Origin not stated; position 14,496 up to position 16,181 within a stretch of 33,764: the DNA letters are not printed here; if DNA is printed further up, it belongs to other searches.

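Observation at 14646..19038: Uncharacterised four-gene sugar-phosphate module (divergent transaldolase-fold protein, two DERA-like aldolases, FGGY kinase) where zwf-opcA-pgl is normally found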

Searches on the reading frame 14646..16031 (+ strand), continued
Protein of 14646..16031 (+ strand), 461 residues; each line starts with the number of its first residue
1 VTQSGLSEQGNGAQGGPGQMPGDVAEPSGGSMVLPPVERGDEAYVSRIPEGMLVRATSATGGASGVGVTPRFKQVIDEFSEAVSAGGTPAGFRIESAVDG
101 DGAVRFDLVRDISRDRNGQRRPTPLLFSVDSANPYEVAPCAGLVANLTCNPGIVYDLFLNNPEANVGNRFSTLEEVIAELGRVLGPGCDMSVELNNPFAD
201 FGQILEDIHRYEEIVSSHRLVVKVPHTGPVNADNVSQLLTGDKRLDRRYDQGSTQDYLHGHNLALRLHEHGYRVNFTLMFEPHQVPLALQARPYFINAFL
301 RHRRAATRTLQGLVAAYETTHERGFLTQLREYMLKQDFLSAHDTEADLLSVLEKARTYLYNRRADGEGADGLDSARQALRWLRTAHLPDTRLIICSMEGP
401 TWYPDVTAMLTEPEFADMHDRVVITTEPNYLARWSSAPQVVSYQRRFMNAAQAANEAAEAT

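Call 16: search_solved_structures(query=window:14646-16031:+, max_evalue=10, show_alignments=2)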
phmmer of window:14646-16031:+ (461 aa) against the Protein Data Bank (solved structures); distinct sequences matched with E-value up to 10: 3.
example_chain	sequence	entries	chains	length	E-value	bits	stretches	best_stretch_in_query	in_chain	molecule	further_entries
1wx0_A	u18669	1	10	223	0.2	14.1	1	262-301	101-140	transaldolase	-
9ui2_A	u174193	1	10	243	0.23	13.9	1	262-301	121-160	Probable transaldolase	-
3f7e_A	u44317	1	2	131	0.26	13.7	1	84-161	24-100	Pyridoxamine 5'-phosphate oxidase-related, FMN-binding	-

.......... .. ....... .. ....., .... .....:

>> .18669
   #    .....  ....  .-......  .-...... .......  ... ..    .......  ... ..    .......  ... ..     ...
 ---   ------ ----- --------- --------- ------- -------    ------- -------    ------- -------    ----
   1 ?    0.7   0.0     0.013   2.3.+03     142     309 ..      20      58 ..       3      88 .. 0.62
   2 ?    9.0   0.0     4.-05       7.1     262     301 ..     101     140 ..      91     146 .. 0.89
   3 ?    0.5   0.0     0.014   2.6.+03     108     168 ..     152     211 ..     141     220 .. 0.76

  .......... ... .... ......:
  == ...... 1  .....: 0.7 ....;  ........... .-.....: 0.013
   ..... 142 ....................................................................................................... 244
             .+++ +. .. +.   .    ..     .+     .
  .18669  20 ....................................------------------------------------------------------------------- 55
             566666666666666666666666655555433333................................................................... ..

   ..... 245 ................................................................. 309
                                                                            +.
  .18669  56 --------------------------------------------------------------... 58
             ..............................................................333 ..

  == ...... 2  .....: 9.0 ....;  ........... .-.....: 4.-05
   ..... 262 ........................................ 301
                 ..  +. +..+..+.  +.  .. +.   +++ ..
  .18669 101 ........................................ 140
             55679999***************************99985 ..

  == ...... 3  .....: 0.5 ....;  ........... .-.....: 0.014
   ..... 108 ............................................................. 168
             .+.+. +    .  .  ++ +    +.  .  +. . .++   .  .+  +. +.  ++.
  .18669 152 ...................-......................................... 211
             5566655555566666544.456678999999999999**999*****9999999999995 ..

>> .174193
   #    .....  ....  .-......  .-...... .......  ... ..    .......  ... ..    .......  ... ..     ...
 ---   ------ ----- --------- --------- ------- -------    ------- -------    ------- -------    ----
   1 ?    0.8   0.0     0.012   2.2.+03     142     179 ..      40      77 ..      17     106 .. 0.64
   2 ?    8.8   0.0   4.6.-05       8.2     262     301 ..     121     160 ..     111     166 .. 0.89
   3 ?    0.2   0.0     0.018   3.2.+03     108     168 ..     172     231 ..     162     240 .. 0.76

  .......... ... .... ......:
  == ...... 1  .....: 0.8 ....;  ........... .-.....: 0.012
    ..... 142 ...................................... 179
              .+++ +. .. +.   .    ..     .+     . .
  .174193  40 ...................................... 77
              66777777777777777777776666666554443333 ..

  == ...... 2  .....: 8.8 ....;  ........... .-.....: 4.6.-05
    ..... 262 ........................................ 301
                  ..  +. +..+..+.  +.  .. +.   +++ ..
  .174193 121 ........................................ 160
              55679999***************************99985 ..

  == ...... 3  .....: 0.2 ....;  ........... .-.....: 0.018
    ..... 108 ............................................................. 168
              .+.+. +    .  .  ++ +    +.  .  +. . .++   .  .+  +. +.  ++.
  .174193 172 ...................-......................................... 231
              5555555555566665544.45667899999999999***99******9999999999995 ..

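Call 21: find_related_loci(query=A1, collection=genome_contigs, flank=10000)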
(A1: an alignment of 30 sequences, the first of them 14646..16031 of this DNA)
Query A1 (461 aa) in genome_contigs; peptide patterns used: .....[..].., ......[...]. (x = any residue, [..] = any of these).
407 stretches matched a pattern; 398 encode a relative of the query (tblastn E <= 1e-3); the best 80 are kept; 80 distinct loci.
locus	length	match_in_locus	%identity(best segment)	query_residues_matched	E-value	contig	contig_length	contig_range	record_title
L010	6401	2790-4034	75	34-448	0e+0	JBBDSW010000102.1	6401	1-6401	MAG: Nitriliruptoraceae bacterium isolate LejiaC_71_60 Lejia_C_27387_length_6401_cov_34, whole genome shotgun sequence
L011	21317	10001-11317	68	18-457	0e+0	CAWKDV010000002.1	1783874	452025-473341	MAG: uncultured Thermoleophilaceae bacterium isolate MFD05442.bin.2.8 genome assembly, contig: contig_3493, whole genome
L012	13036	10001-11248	71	34-449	0e+0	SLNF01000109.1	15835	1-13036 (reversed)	MAG: Nitriliruptorales bacterium isolate CSSed165cm_391 CSSed16-5cm-10724, whole genome shotgun sequence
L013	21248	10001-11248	68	36-456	0e+0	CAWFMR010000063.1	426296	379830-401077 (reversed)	MAG: uncultured Actinomycetes bacterium isolate MFD02159.bin.2.87 genome assembly, contig: contig_8929, whole genome sho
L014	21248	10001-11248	66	36-456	0e+0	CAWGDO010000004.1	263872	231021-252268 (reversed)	MAG: uncultured Actinomycetes bacterium isolate MFD02242.bin.2.109 genome assembly, contig: contig_21078, whole genome s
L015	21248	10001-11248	68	36-456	0e+0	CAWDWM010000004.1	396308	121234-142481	MAG: uncultured Actinomycetes bacterium isolate MFD05442.bin.2.72 genome assembly, contig: contig_40434, whole genome sh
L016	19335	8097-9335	64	38-457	5e-178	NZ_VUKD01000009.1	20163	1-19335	Georgenia subflava strain CGMCC 1.12782 Scaffold9_1, whole genome shotgun sequence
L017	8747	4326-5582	64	28-456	2e-178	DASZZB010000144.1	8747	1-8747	MAG TPA_asm: Solirubrobacterales bacterium isolate SMAG_U6225 k141_622679, whole genome shotgun sequence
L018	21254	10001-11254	61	35-451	1e-167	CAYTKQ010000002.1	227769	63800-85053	MAG TPA_asm: uncultured Christensenella sp. isolate SRP242652_co1_171 genome assembly, contig: NODE_20_length_227769_cov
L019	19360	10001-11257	60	36-452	3e-166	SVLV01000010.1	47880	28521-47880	MAG: Oscillospiraceae bacterium isolate SIG496 NODE_16939_length_47880_cov_2.257931, whole genome shotgun sequence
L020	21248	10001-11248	58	40-454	6e-166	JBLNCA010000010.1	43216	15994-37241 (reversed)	MAG: Burkholderiales bacterium isolate MAG137 PRJNA950955_bin43_renamed_9, whole genome shotgun sequence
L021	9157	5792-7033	57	40-452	2e-163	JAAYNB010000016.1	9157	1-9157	MAG: Clostridiales bacterium isolate AS21ysBPME_102 14398_AS21, whole genome shotgun sequence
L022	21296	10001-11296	58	30-453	2e-162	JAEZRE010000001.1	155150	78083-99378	MAG: Bacillota bacterium isolate OH_PBB_125 k127_759925, whole genome shotgun sequence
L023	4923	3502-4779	57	28-455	8e-166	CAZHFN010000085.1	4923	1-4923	MAG TPA_asm: uncultured Treponema sp. isolate binchicken_co22_224 genome assembly, contig: NODE_16170_length_4923_cov_26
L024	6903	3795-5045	58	37-451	2e-162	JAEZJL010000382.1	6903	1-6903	MAG: Bacillota bacterium isolate OH_CDB_236 k127_2336090, whole genome shotgun sequence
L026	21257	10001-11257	57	36-452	2e-161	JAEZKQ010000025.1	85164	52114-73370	MAG: Bacillota bacterium isolate OH_CDB_36 k127_2398067, whole genome shotgun sequence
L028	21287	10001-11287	56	30-457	5e-161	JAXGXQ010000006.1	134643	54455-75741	MAG: Clostridia bacterium isolate AnMBR.bin494 bin494_6, whole genome shotgun sequence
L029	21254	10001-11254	58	36-451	6e-161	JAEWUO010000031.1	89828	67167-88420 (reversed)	MAG: Bacillota bacterium isolate OH_SDB_26 k127_1087566, whole genome shotgun sequence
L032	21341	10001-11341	54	11-459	3e-160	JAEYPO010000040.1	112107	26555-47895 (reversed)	MAG: Bacillota bacterium isolate OH_CBB_199 k127_2067426, whole genome shotgun sequence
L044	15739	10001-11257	59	36-452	2e-158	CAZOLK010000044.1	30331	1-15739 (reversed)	MAG TPA_asm: uncultured Verrucomicrobiota bacterium isolate SRP141376_co3_71 genome assembly, contig: NODE_3932_length_3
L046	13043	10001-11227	58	37-451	1e-158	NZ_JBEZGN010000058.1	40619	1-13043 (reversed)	Spirillospora sp. NPDC048819 NPDC048819_101_B5.ctg-0058, whole genome shotgun sequence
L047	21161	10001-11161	61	66-454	3e-158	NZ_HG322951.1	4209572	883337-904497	Mycolicibacterium septicum DSM 44393 strain type strain: DSM 44393, whole genome shotgun sequence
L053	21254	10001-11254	57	40-455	6e-158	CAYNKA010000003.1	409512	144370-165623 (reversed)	MAG TPA_asm: uncultured Spirochaetaceae bacterium isolate binchicken_co20_228 genome assembly, contig: NODE_21_length_40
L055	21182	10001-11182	59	61-454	2e-157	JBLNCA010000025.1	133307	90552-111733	MAG: Burkholderiales bacterium isolate MAG137 PRJNA950955_bin43_renamed_24, whole genome shotgun sequence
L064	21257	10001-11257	57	39-455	2e-156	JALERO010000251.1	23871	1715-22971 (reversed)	MAG: Eubacterium sp. isolate SUG271 k141_9053851, whole genome shotgun sequence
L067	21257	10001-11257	54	37-454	6e-156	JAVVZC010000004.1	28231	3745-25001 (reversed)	MAG: Oscillospiraceae bacterium isolate CGS10Y3-bin66 NODE_1623_length_28231_cov_278.705494, whole genome shotgun sequen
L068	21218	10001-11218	57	40-451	4e-156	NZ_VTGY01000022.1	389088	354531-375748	Mycolicibacterium sp. CBMA 226 strain CBMA226 Contig22, whole genome shotgun sequence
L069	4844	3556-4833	56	28-455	4e-159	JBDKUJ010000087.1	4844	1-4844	MAG: Rectinema sp. isolate 8_bin.109 c_000000147247, whole genome shotgun sequence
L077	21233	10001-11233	56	40-460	7e-156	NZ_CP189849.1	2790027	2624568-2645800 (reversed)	Janibacter sp. G56 chromosome, complete genome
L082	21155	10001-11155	58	66-451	1e-155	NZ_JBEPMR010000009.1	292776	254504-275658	Faecalicatena orotica strain DSM 1287 Ga0480167_09, whole genome shotgun sequence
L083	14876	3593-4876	56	36-461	4e-155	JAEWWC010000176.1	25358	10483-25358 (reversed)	MAG: Bacillota bacterium isolate OH_SDB_84 k127_677899, whole genome shotgun sequence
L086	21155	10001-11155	58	66-451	6e-155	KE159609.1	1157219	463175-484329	Lachnospiraceae bacterium M18-1 genomic scaffold acPFy-supercont1.2, whole genome shotgun sequence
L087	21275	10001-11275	56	31-454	7e-155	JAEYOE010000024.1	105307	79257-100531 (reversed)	MAG: Bacillota bacterium isolate OH_CBB_13 k127_1188125, whole genome shotgun sequence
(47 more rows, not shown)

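Call 27: search_protein_families(library=pfam, proteins=[L022:3912-4775:-, L026:8985-9932:+, L020:7631-8170:+, L028:12290-13060:+, L026:8314-9012:-, L055:11203-12090:+, L047:6262-7302:+, L068:7060-8253:+, L028:3351-4310:+, L046:8213-8893:+], max_evalue=0.001)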
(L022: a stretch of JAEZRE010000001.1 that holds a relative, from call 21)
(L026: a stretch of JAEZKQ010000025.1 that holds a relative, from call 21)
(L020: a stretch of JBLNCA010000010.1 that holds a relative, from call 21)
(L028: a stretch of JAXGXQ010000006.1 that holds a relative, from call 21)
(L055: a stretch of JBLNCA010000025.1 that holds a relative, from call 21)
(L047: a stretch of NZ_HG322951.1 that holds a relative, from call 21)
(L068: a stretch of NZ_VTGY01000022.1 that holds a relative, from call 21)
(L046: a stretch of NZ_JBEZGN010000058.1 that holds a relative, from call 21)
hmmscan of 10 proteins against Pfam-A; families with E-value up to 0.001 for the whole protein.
L022:3912-4775:- (287 aa): 5 families
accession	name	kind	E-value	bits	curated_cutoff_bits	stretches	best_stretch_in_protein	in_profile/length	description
PF00456.26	Transketolase_N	-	2.1e-52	178.6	22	1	15-259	7-262/334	Transketolase, thiamine diphosphate binding domain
PF13292.11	DXP_synthase_N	-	1.5e-10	41.2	21.2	1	8-189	16-180/274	1-deoxy-D-xylulose-5-phosphate synthase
PF00676.26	E1_dh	-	8.3e-08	32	22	1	114-220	96-201/300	Dehydrogenase E1 component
PF02775.26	TPP_enzyme_C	-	8.9e-07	29.3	21.9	1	116-192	25-95/151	Thiamine pyrophosphate enzyme, C-terminal TPP binding domain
PF09364.15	XFP_N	-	7.3e-06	25.5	23.7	1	102-219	124-240/364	XFP N-terminal domain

L026:8985-9932:+ (315 aa): 3 families
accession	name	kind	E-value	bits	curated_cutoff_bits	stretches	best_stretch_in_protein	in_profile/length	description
PF02779.29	Transket_pyr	-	6.2e-34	117.6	27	1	10-168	6-170/174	Transketolase, pyrimidine binding domain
PF02780.25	Transketolase_C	-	1.2e-25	90.2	25.9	1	182-303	1-124/124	Transketolase, C-terminal domain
PF17147.9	PFOR_II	-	8.3e-05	23.3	27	1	192-269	2-79/102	Pyruvate:ferredoxin oxidoreductase core domain II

L020:7631-8170:+ (179 aa): 1 family
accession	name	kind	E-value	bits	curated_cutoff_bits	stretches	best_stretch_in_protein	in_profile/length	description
PF02502.23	LacAB_rpiB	-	4.5e-43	147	24.7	1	31-169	1-138/138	Ribose/Galactose Isomerase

L028:12290-13060:+ (256 aa): 3 families
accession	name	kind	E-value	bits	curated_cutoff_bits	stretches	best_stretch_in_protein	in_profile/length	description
PF07702.18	UTRA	-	8.7e-31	107.1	23.8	1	107-247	2-141/141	UTRA domain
PF00392.27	GntR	-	1.1e-14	54.3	27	1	23-85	2-64/64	Bacterial regulatory proteins, gntR family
PF08220.18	HTH_DeoR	-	0.00075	19.6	21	0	49-80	18-49/57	DeoR-like helix-turn-helix domain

L026:8314-9012:- (232 aa): 0 families

L055:11203-12090:+ (295 aa): 1 family
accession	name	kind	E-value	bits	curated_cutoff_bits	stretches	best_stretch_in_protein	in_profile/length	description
PF00701.28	DHDPS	-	5.7e-49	166.8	22.1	1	5-291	2-288/289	Dihydrodipicolinate synthetase family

L047:6262-7302:+ (346 aa): 1 family
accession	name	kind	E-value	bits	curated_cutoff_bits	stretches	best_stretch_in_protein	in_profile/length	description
PF01116.26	F_bP_aldolase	-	4.9e-75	253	25.5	1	64-343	2-277/277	Fructose-bisphosphate aldolase class-II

L068:7060-8253:+ (397 aa): 2 families
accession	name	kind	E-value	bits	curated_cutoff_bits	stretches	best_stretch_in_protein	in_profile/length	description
PF00702.32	Hydrolase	-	3.4e-21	77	26.4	1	132-326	2-191/191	haloacid dehalogenase-like hydrolase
PF13419.12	HAD_2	-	9.4e-17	62.1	23.8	1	135-331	2-177/178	Haloacid dehalogenase-like hydrolase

L028:3351-4310:+ (319 aa): 2 families
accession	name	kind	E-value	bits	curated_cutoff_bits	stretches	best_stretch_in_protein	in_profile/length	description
PF02826.25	2-Hacid_dh_C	-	6.6e-57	192.2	25.1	1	105-280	1-178/178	D-isomer specific 2-hydroxyacid dehydrogenase, NAD binding domain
PF00389.36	2-Hacid_dh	-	6.6e-31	107.2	24.6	1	4-311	1-133/134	D-isomer specific 2-hydroxyacid dehydrogenase, catalytic domain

L046:8213-8893:+ (226 aa): 1 family
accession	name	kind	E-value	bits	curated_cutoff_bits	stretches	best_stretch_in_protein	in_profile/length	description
PF02734.22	Dak2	-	7.8e-46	156.6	27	1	32-205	2-173/174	DAK2 domain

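Call 28: search_protein_families(library=pfam, proteins=[L053:17854-18894:+, L083:6799-7857:+, L067:17577-19106:+, L068:8925-9920:+, L032:4217-5746:+, L069:88-1053:+, L029:5498-6580:+, L087:14294-15451:+, L067:9205-9894:+, L077:16366-17160:+], max_evalue=0.001)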
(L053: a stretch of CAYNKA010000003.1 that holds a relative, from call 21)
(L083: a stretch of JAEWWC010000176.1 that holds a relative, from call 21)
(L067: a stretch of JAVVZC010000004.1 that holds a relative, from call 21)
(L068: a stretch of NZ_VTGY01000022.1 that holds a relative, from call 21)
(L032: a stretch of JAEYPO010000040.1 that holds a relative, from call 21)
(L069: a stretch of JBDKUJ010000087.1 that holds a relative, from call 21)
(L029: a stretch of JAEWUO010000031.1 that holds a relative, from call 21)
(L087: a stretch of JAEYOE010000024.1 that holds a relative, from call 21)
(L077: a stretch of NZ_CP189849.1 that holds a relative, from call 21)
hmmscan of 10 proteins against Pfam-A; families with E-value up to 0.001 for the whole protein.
L053:17854-18894:+ (346 aa): 4 families
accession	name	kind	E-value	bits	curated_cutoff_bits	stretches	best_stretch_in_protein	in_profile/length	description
PF08240.17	ADH_N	-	1.9e-21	76.7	23.5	1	24-138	1-104/104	Alcohol dehydrogenase GroES-like domain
PF00107.32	ADH_zinc_N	-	1.4e-19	70.8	31.8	1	177-304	2-128/129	Zinc-binding dehydrogenase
PF16912.11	Glu_dehyd_C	-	7.6e-07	29.3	34.9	1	145-280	4-145/211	Glucose dehydrogenase C-terminus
PF13602.12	ADH_zinc_N_2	-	1.6e-06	29.5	27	1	224-332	15-125/134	Zinc-binding dehydrogenase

L083:6799-7857:+ (352 aa): 1 family
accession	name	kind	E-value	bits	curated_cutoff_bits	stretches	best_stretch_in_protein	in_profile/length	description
PF00294.29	PfkB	-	1.2e-21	77.7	25.8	1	7-324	4-289/302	pfkB family carbohydrate kinase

L067:17577-19106:+ (509 aa): 3 families
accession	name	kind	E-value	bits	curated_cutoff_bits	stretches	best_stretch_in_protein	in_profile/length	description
PF00005.33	ABC_tran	-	8.1e-55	185.6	25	2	21-169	2-137/137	ABC transporter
PF13304.12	AAA_21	-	1.2e-08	35.8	27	1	136-198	233-298/304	AAA domain, putative AbiEii toxin, Type IV TA system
PF13555.12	AAA_29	-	0.00049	20.2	27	0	28-48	21-40/61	P-loop containing region of AAA domain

L068:8925-9920:+ (331 aa): 1 family
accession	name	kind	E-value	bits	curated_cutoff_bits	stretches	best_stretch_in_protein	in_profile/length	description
PF02733.22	Dak1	-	1.2e-121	405.9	31.4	1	17-327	1-312/313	Dak1 domain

L032:4217-5746:+ (509 aa): 2 families
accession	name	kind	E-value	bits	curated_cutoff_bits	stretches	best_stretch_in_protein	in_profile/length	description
PF00370.27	FGGY_N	-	4e-71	239.9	28.8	1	4-246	1-242/245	FGGY family of carbohydrate kinases, N-terminal domain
PF02782.22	FGGY_C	-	2e-35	122.8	27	1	261-456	4-197/198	FGGY family of carbohydrate kinases, C-terminal domain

L069:88-1053:+ (321 aa): 0 families

L029:5498-6580:+ (360 aa): 1 family
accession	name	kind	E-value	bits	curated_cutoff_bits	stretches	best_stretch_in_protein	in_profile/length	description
PF02653.21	BPD_transp_2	-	6.6e-28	98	26.8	1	82-347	2-269/269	Branched-chain amino acid transport system / permease component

L087:14294-15451:+ (385 aa): 3 families
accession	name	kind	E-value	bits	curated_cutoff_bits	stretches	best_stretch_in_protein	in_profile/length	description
PF22725.1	GFO_IDH_MocA_C3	-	1.1e-25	90.4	27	1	142-284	4-123/124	GFO/IDH/MocA C-terminal domain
PF01408.29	GFO_IDH_MocA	-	1.5e-23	84.2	24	1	6-131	1-120/120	Oxidoreductase family, NAD-binding Rossmann fold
PF02894.22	GFO_IDH_MocA_C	-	3.9e-16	59.9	22.9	1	143-380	1-215/218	Oxidoreductase family, C-terminal alpha/beta domain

L067:9205-9894:+ (229 aa): 1 family
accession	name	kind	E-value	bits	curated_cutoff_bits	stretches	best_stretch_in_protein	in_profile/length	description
PF01791.15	DeoC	-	1.5e-07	31.7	23.8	1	77-163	78-172/229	DeoC/LacD family aldolase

L077:16366-17160:+ (264 aa): 4 families
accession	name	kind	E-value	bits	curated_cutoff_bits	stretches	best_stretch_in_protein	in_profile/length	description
PF13561.12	adh_short_C2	-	5.9e-67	226.1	27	1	26-256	6-235/236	Enoyl-(Acyl carrier protein) reductase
PF00106.31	adh_short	-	1.1e-53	182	26.6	1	17-207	1-193/195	short chain dehydrogenase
PF08659.16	KR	-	1.5e-05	25.4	22.6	1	20-166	4-152/180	KR domain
PF23441.1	SDR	-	5.6e-05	23.1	27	1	66-256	67-255/258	SDR-like rossmann domain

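Call 29: predict_structure(alignment_id=A1)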
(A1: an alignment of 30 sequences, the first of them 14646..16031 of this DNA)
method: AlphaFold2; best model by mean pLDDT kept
length: 461 residues; sequences in the alignment: 30
mean_pLDDT: 88.0   pTM: 0.84
mean pLDDT of the five models: 88.0, 88.0, 87.0, 86.7, 86.3
residues with pLDDT >= 90: 307; 70-90: 123; 50-70: 8; < 50: 23
segments of 3 or more residues with pLDDT < 50: 1-23
pLDDT, mean of each block of 10 residues (from residue 1): 33 35 51 87 95 90 91 95 86 95 96 94 89 90 90 81 86 92 95 93 96 94 93 91 88 94 96 91 91 94 90 98 98 93 94 96 90 94 94 85 89 93 90 81 88 86 80
secondary structure, 60 per line:
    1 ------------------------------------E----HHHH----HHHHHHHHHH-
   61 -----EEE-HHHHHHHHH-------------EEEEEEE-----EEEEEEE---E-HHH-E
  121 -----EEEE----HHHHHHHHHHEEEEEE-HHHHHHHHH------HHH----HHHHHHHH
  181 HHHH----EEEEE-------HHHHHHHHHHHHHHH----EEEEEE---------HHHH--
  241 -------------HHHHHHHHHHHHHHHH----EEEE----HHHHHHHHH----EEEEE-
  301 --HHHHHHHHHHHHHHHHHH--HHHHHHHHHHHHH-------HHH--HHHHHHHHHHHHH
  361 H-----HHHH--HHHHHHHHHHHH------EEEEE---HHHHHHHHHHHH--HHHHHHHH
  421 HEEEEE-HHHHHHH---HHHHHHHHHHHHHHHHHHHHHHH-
elements in order: H42-45 H50-59 E66-68 H70-78 E92-98 E104-110 E126-129 H134-143 E144-149 H151-159 H173-184 E189-193 H201-215 E220-225 H235-238 H254-269 E274-277 H282-290 E295-299 H303-320 H323-335 H348-361 H367-370 H373-384 E391-395 H399-410 H413-421 E422-426 H428-434 H438-460
